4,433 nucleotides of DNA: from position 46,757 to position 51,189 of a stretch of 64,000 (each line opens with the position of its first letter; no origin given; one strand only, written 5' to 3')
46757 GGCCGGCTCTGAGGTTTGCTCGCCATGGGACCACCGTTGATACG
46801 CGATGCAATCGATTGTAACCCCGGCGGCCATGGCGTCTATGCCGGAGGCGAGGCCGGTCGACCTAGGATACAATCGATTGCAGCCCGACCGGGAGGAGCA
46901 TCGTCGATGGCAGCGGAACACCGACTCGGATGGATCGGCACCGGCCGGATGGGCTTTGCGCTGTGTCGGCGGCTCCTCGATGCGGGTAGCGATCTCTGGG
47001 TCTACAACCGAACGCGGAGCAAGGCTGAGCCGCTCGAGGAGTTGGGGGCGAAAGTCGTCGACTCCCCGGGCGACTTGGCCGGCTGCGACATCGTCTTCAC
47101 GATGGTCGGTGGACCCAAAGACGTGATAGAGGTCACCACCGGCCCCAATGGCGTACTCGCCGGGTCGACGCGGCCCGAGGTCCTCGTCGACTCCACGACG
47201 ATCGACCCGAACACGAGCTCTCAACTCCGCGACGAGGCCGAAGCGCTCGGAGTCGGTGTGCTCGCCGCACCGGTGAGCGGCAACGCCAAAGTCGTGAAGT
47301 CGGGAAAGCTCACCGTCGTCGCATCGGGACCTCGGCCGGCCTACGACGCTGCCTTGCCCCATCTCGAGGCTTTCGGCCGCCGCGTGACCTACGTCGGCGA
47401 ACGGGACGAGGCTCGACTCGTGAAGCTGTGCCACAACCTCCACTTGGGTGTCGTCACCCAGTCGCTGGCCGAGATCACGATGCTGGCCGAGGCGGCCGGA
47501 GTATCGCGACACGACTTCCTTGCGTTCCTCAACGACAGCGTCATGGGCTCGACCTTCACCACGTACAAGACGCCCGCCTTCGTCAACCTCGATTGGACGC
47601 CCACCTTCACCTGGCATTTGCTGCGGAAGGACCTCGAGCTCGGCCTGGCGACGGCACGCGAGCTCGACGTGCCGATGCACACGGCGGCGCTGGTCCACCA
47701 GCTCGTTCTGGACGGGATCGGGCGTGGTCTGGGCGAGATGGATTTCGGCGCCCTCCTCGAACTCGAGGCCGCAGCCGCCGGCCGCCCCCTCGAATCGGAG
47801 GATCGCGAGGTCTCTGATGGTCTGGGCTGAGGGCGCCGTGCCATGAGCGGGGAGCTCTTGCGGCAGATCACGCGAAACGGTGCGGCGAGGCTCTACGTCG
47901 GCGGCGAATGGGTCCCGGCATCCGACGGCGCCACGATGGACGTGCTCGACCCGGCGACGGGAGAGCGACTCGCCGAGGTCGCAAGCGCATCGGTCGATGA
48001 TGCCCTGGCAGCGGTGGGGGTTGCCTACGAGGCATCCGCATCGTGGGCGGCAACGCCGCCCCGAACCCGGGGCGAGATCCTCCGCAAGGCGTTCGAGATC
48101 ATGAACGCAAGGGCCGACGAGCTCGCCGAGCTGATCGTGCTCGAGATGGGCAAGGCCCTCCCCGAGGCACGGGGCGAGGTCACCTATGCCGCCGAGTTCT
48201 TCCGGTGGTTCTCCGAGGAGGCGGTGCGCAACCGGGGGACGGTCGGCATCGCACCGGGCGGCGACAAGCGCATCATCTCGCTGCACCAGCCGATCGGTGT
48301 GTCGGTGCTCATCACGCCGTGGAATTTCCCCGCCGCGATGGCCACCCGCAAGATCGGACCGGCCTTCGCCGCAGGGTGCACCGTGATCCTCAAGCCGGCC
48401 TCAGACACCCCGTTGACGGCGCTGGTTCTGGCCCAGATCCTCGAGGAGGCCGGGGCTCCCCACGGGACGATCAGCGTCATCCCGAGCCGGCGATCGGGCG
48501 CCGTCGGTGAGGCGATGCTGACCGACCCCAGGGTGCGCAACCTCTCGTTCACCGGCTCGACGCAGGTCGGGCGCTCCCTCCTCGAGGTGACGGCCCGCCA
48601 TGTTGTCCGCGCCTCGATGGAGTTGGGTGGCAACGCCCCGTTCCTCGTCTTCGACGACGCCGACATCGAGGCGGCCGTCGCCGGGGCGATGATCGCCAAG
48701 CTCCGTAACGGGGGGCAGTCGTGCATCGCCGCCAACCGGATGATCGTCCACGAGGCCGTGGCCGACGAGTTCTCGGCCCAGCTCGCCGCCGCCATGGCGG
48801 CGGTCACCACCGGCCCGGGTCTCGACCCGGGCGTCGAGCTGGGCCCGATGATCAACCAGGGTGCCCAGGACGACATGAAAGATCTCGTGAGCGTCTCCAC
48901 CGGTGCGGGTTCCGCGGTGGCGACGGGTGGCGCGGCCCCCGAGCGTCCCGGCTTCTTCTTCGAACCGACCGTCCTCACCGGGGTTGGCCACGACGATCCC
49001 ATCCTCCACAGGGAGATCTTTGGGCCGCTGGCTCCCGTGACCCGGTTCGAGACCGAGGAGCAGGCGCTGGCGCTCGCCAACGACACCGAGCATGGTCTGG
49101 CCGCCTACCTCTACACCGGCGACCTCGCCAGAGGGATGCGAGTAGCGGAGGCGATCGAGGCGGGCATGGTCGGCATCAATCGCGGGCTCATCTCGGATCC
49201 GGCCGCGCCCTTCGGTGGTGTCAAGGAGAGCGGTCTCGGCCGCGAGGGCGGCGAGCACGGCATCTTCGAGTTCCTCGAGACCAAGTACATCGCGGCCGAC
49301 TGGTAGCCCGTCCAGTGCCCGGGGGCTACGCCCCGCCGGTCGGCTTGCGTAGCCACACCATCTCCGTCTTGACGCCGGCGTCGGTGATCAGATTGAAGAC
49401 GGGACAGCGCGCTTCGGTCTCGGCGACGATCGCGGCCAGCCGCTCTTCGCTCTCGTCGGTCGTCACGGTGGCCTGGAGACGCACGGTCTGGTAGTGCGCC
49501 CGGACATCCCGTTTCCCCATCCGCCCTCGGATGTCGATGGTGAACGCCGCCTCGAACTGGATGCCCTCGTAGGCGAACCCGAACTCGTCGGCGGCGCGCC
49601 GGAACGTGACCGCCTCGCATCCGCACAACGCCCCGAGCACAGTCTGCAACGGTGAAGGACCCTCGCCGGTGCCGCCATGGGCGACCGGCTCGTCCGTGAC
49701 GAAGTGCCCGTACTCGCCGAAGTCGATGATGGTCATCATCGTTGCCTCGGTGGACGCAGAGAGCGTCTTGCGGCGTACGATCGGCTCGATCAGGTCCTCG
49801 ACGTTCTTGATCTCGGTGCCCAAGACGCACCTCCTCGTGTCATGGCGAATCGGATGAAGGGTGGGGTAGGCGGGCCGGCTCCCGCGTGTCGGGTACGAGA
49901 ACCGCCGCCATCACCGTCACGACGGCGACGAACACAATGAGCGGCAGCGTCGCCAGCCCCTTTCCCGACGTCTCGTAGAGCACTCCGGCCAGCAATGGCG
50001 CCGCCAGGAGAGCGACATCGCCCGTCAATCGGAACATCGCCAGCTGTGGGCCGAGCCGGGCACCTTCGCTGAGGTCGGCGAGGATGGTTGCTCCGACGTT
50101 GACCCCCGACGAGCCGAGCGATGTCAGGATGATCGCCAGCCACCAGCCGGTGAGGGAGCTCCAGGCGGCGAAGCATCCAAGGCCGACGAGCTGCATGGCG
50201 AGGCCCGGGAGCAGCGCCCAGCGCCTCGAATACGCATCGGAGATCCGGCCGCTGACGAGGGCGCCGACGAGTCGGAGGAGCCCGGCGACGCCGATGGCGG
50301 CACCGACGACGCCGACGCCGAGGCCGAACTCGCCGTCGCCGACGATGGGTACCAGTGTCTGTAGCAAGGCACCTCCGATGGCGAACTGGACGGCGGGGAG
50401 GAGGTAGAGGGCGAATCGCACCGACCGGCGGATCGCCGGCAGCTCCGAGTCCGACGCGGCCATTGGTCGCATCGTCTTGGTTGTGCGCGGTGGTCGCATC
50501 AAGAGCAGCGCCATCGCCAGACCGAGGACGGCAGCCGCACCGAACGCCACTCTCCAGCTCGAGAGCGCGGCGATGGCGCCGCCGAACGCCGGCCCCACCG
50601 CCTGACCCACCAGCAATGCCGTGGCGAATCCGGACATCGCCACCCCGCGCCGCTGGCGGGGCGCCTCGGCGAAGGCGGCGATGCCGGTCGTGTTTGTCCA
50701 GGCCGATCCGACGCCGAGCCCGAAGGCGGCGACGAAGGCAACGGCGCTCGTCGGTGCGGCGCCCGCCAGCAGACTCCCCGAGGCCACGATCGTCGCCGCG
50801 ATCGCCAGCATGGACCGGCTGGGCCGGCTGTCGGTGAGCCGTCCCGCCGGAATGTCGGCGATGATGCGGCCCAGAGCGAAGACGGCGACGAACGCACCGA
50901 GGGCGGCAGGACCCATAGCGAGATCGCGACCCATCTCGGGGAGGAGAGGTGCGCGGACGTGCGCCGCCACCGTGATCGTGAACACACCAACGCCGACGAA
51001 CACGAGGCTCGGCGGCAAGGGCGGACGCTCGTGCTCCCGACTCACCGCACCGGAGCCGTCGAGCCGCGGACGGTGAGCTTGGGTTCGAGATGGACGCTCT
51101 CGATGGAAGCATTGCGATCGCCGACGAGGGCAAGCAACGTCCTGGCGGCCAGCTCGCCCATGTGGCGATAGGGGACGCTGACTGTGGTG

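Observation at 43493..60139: One LacI-type palindrome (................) marks every divergent promoter region across about 17 kb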

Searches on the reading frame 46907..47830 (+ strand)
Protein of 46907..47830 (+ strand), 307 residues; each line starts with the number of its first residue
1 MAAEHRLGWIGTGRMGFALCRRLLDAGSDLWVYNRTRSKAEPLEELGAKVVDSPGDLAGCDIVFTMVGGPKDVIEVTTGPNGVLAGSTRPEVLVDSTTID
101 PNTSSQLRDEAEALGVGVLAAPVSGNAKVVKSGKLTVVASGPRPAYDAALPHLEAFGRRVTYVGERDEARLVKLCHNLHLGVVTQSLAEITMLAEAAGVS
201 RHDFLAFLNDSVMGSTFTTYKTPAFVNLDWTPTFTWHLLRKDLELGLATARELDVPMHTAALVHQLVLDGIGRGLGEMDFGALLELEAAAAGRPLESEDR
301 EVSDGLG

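Call 11: search_protein_families(library=pfam, proteins=[window:46907-47830:+])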
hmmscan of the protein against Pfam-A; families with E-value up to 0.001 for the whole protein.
window:46907-47830:+ (307 aa): 5 families
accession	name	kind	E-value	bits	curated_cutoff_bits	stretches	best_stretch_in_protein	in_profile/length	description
PF03446.21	NAD_binding_2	-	9.3e-38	130.2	21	1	7-164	2-161/161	NAD binding domain of 6-phosphogluconate dehydrogenase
PF14833.11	NAD_binding_11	-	9e-18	65.1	30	1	170-285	4-120/122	NAD-binding of NADP-dependent 3-hydroxyisobutyrate dehydrogenase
PF03807.23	F420_oxidored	-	3.6e-08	34.3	21.6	1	7-76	2-75/94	NADP oxidoreductase coenzyme F420-dependent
PF01488.26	Shikimate_DH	-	2e-05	25.1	24.3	1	6-95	14-110/138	Shikimate / quinate 5-dehydrogenase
PF02826.25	2-Hacid_dh_C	-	4.3e-05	23.4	25.1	1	4-67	36-99/178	D-isomer specific 2-hydroxyacid dehydrogenase, NAD binding domain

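Call 14: search_protein_families(library=ncbifam, proteins=[window:46907-47830:+])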
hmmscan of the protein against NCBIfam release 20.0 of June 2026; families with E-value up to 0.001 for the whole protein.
window:46907-47830:+ (307 aa): 11 families
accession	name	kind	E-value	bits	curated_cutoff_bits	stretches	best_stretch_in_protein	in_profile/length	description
TIGR01505.1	tartro_sem_red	equivalog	3.9e-46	157.6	340.75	1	7-285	2-281/291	2-hydroxy-3-oxopropionate reductase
NF008592.0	PRK11559.1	equivalog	3.3e-41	141.5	397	1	5-284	3-283/296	2-hydroxy-3-oxopropionate reductase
TIGR01692.1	HIBADH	equivalog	1e-39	136.6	291.6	1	9-286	1-286/288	3-hydroxyisobutyrate dehydrogenase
NF043037.1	ThreonDh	equivalog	2.2e-36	125.8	350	1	5-284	3-284/297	L-threonate dehydrogenase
NF012005.0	PRK15461.1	equivalog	2.2e-27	96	348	1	6-293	3-292/298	sulfolactaldehyde 3-reductase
NF011633.0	PRK15059.1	equivalog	1.1e-23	83.8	451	1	6-285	2-281/292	2-hydroxy-3-oxopropionate reductase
NF007161.0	PRK09599.1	subfamily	2e-07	30.6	271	1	6-189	2-189/302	NADP-dependent phosphogluconate dehydrogenase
TIGR00872.1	gnd_rel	equivalog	1.8e-05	24.1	297.2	1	6-189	2-187/299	phosphogluconate dehydrogenase (NAD(+)-dependent, decarboxylating)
NF006409.0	PRK08655.1-3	equivalog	6.6e-05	22.6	310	1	11-99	8-93/290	prephenate dehydrogenase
NF042422.1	oxyalk_red_OleD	equivalog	0.00082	18.8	580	0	11-75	8-68/329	2-alkyl-3-oxoalkanoate reductase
TIGR01035.1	hemA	equivalog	0.00095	18.2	209.55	0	10-95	186-275/416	glutamyl-tRNA reductase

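Call 30: search_solved_structures(query=window:46907-47830:+, max_evalue=1e-20)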
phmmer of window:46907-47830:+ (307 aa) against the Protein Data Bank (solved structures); distinct sequences matched with E-value up to 1e-20: 20.
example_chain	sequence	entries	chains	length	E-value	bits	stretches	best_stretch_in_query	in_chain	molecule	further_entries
3pef_A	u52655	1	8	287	1.8e-38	135.9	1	6-284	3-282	6-phosphogluconate dehydrogenase, NAD-binding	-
3w6u_A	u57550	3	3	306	1.8e-35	126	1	4-282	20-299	6-phosphogluconate dehydrogenase, NAD-binding protein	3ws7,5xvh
3doj_A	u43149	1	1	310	5.5e-35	124.4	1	6-286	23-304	Dehydrogenase-like protein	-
3w6z_A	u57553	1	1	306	1.3e-34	123.2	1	4-282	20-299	6-phosphogluconate dehydrogenase, NAD-binding protein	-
2uyy_A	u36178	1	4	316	6.1e-34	121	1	4-266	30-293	N-PAC PROTEIN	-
3pdu_A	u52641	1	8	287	4e-33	118.3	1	7-285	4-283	3-hydroxyisobutyrate dehydrogenase family protein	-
3cky_A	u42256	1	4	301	1.9e-29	106.3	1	5-286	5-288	2-hydroxymethyl glutarate dehydrogenase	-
4dll_A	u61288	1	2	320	2.1e-29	106.1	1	6-286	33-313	2-hydroxy-3-oxopropionate reductase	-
2gf2_A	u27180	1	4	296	3.1e-29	105.6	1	7-285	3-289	3-hydroxyisobutyrate dehydrogenase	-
2i9p_A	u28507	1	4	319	3.1e-29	105.5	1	7-285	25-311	3-hydroxyisobutyrate dehydrogenase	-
4gbj_A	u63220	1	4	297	3.2e-28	102.2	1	4-284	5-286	6-phosphogluconate dehydrogenase NAD-binding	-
1vpd_A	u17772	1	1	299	1.3e-27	100.2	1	5-279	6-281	TARTRONATE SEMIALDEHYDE REDUCTASE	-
5je8_A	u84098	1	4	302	8.3e-27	97.6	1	6-284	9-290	3-hydroxyisobutyrate dehydrogenase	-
9rb2_A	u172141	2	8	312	1.3e-24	90.4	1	6-284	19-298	Probable oxidoreductase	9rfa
6sm7_A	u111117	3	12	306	5.2e-23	85.1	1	7-293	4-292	3-sulfolactaldehyde reductase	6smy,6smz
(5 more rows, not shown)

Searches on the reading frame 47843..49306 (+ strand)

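Call 11: search_protein_families(library=pfam, proteins=[window:47843-49306:+])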
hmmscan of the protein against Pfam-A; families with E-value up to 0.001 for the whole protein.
window:47843-49306:+ (487 aa): 1 family
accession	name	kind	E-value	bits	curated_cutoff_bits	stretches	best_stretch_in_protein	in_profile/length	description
PF00171.27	Aldedh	-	2.9e-156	521.1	23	1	23-483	1-461/461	Aldehyde dehydrogenase family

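Call 14: search_protein_families(library=ncbifam, proteins=[window:47843-49306:+])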
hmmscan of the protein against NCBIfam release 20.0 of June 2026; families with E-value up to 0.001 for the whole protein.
window:47843-49306:+ (487 aa): 44 families (the best 25 are shown)
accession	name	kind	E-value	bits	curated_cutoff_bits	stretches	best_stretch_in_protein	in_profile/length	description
TIGR01780.1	SSADH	subfamily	1.4e-164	548.3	646.35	1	34-481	1-448/448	succinate-semialdehyde dehydrogenase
NF008415.0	PRK11241.1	equivalog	2.7e-155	517.7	828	1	17-484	13-479/482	NADP-dependent succinate-semialdehyde dehydrogenase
NF010000.0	PRK13473.1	subfamily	9.7e-121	403.7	615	1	16-485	4-472/475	aminobutyraldehyde dehydrogenase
TIGR01804.1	BADH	equivalog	5.1e-117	391.2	668.6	1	18-481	1-467/467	betaine-aldehyde dehydrogenase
TIGR02299.1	HpaE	equivalog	1.9e-111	373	638.35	1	17-484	3-475/488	5-carboxymethyl-2-hydroxymuconate semialdehyde dehydrogenase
NF052305.1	DioxValDhHalo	equivalog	3.1e-109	366.1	750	1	16-482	6-478/483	2,5-dioxovalerate dehydrogenase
NF045735.1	PaDhStyDPseudo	equivalog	6.1e-109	364.8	850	1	16-483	4-479/483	phenylacetaldehyde dehydrogenase StyD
NF006916.0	PRK09407.1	equivalog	8e-109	364.6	521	1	25-485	29-492/526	succinic semialdehyde dehydrogenase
NF009725.0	PRK13252.1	equivalog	1.8e-108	363.1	593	1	13-483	5-477/488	betaine-aldehyde dehydrogenase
NF007497.0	PRK10090.1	equivalog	1e-107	360.9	500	1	15-483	7-475/480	aldehyde dehydrogenase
NF045736.1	PaDhStyDRhodo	equivalog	1.7e-106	356.6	800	1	15-483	3-475/479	phenylacetaldehyde dehydrogenase StyD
NF006915.0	PRK09406.1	equivalog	1.1e-105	354.2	730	1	33-482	4-453/457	NADP-dependent succinic semialdehyde dehydrogenase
NF042993.1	AlphKGSA_gudD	equivalog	3.5e-100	336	770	1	17-474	6-469/481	alpha-ketoglutaric semialdehyde dehydrogenase GucD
NF040792.1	glyc_ald_dh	equivalog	8.3e-99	331.7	760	1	16-486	2-474/488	D-glyceraldehyde dehydrogenase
NF040648.1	lactal_redase_Meth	equivalog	2.6e-98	330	650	1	18-484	2-461/463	lactaldehyde dehydrogenase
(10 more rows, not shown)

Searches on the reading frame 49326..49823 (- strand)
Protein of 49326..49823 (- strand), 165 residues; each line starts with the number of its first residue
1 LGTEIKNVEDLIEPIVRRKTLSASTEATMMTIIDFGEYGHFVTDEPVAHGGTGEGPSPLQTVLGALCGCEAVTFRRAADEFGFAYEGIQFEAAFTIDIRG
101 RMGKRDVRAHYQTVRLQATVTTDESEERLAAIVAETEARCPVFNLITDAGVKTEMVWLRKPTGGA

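Call 11: search_protein_families(library=pfam, proteins=[window:49326-49823:-])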
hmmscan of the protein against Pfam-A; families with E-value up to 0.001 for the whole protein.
window:49326-49823:- (165 aa): 1 family
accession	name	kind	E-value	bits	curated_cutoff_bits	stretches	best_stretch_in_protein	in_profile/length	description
PF02566.24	OsmC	-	7.7e-17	62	27.5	1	51-154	1-98/100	OsmC-like protein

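Call 61: search_protein_families(library=ncbifam, proteins=[window:49326-49823:-], max_evalue=0.00001)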
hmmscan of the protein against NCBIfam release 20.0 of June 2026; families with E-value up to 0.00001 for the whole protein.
window:49326-49823:- (165 aa): 1 family
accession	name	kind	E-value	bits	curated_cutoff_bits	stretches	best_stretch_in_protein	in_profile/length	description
NF041052.1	OsmC_like_Se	domain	1.6e-16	60.5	95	1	40-149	24-133/144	OsmC-related (seleno)protein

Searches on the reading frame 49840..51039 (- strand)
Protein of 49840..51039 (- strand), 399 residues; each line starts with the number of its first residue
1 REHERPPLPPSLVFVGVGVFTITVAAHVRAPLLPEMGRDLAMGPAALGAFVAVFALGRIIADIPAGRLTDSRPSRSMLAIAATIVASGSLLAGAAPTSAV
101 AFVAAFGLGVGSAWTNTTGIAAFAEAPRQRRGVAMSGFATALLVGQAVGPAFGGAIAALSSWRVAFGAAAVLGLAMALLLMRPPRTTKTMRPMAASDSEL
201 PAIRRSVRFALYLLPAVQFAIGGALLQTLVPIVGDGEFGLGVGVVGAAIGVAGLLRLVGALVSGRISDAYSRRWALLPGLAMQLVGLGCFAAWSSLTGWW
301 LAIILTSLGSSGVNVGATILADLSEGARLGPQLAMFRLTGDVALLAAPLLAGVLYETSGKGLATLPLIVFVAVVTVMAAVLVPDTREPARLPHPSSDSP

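Call 11: search_protein_families(library=pfam, proteins=[window:49840-51039:-])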
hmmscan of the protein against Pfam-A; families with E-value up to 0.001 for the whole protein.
window:49840-51039:- (399 aa): 2 families
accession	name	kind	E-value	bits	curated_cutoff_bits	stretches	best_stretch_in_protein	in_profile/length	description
PF07690.21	MFS_1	-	1.3e-38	133.3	33.4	2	18-255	4-250/347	Major Facilitator Superfamily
PF00083.30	Sugar_tr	-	8.7e-10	38.5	22.3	1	47-184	48-192/452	Sugar (and other) transporter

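Call 61: search_protein_families(library=ncbifam, proteins=[window:49840-51039:-], max_evalue=0.00001)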
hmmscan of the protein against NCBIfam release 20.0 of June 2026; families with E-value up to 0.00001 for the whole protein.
window:49840-51039:- (399 aa): 11 families
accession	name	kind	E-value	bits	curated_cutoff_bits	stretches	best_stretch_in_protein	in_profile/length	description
TIGR00880.1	2_A_01_02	superfamily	2.2e-20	73.2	131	2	48-182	1-136/141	multidrug resistance protein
TIGR00893.1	2A0114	subfamily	9.9e-15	54.4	395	1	35-380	19-396/399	D-galactonate transporter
NF033135.1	cmx_cmrA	equivalog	3.6e-12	46.1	400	1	9-376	2-370/374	Cmx/CmrA family chloramphenicol efflux MFS transporter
NF000218.1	FexA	exception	3.6e-09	35.8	900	1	16-175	27-187/475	chloramphenicol/florfenicol efflux MFS transporter FexA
NF040856.1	FexB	exception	4e-08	32.5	950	1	14-178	18-183/469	chloramphenicol/florfenicol efflux MFS transporter FexB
NF053813.1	MFS_TcaB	equivalog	6.2e-08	31.8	475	0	258-387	56-186/396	putative multidrug effflux MFS transporter TcaB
NF041041.1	FslD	exception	1.8e-07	30.7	500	0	19-181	19-182/396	rhizoferrin import MFS transporter FslD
NF012174.0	tet_MFS_A_B_C_D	equivalog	7.4e-07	28.3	475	0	31-361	23-362/382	Tet(A)/Tet(B)/Tet(C) family tetracycline efflux MFS transporter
TIGR00710.1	efflux_Bcr_CflA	subfamily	8.2e-07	28.8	200.9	0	30-220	25-218/385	Bcr/CflA family efflux MFS transporter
NF002921.0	PRK03545.1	equivalog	1.1e-06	27.9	401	1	13-217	16-220/396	sugar transporter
TIGR00895.1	2A0115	subfamily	5.4e-06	25.6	418.55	1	30-182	37-190/398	aromatic acid/H+ symport family MFS transporter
